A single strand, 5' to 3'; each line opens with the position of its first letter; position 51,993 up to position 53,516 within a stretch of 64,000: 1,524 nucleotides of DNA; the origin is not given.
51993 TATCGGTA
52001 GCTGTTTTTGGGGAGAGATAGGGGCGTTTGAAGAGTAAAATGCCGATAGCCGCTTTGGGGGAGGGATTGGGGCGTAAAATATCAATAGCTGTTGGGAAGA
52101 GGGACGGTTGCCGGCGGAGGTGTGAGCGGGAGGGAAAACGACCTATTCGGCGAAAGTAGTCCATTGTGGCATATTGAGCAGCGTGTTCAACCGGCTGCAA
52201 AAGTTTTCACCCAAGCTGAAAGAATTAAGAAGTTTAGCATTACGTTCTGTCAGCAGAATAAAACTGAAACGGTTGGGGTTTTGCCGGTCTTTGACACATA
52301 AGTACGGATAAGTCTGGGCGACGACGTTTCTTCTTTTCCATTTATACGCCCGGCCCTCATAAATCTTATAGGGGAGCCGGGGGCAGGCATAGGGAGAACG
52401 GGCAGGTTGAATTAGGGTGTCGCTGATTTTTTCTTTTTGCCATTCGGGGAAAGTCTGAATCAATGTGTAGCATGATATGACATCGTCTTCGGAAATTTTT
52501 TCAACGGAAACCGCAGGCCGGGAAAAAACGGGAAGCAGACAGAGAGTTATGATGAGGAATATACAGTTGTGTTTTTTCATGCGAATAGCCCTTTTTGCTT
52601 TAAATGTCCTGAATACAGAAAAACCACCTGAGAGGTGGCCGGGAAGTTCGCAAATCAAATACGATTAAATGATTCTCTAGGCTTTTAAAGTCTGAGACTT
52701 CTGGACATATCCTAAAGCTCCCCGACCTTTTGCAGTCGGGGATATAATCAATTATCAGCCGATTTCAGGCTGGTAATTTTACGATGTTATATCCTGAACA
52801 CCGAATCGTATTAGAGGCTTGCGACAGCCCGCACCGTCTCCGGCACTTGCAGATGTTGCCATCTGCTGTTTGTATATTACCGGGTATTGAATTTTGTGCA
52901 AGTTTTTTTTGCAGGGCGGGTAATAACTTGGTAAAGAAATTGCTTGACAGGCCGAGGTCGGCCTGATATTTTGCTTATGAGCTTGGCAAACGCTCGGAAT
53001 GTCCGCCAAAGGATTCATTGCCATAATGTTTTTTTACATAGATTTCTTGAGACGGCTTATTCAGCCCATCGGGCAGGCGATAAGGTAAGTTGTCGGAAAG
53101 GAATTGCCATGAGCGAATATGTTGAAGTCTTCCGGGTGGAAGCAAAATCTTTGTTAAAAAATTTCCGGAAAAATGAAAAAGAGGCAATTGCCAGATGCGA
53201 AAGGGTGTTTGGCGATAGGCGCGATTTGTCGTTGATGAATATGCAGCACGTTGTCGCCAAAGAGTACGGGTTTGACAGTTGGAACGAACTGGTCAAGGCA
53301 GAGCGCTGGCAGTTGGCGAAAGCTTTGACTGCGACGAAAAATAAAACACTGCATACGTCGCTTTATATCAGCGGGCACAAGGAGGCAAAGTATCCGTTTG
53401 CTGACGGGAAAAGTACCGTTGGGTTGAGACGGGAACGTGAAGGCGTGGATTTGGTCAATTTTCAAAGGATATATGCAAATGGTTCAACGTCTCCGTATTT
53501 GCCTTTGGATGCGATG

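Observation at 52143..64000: Accessory cluster of secreted and hypothetical proteins, GNAT and HD enzymes, a small ORF with strong RBS, and three ABC exporter genes: candidate uncharacterised secretion or peptide-export system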

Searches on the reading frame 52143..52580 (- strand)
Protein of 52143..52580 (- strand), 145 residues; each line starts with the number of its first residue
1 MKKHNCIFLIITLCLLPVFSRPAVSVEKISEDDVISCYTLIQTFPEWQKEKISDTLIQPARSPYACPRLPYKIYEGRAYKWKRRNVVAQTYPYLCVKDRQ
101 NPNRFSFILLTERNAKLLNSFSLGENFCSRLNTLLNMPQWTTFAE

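Call 3: search_protein_families(library=pfam, proteins=[window:52143-52580:-], max_evalue=0.01)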
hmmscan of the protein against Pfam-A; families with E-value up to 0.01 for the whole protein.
window:52143-52580:- (145 aa): 0 families

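Call 4: search_protein_families(library=ncbifam, proteins=[window:52143-52580:-], max_evalue=0.01)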
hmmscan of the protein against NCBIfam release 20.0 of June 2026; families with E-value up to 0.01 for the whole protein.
window:52143-52580:- (145 aa): 0 families

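Call 51: search_protein_families(library=padloc, proteins=[window:52143-52580:-], max_evalue=0.01)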
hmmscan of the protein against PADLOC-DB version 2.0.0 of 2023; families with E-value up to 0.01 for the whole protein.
window:52143-52580:- (145 aa): 0 families

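Call 52: search_protein_families(library=phrogs, proteins=[window:52143-52580:-], max_evalue=0.01)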
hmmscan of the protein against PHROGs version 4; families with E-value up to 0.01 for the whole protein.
window:52143-52580:- (145 aa): 0 families

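Call 68: search_protein_families(library=pfam, proteins=[window:52143-52580:-], max_evalue=1)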
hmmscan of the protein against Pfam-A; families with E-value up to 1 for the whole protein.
window:52143-52580:- (145 aa): 0 families
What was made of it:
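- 52143..52580 (-): p145: small secreted protein with an N-terminal signal-like hydrophobic segment, restricted to the closest relatives. No family hit (calls 3, 4, 68).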

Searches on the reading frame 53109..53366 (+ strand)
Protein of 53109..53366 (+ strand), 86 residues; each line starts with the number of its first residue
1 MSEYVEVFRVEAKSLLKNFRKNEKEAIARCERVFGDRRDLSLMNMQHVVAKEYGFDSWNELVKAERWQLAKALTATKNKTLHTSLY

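Call 68: search_protein_families(library=pfam, proteins=[window:53109-53366:+], max_evalue=1)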
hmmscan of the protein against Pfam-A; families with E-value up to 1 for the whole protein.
seq(86 aa): 1 family
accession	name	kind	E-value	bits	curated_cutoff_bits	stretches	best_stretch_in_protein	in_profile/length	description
PF01388.27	ARID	-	0.13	13.2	24.1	1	16-77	9-66/89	ARID/BRIGHT DNA binding domain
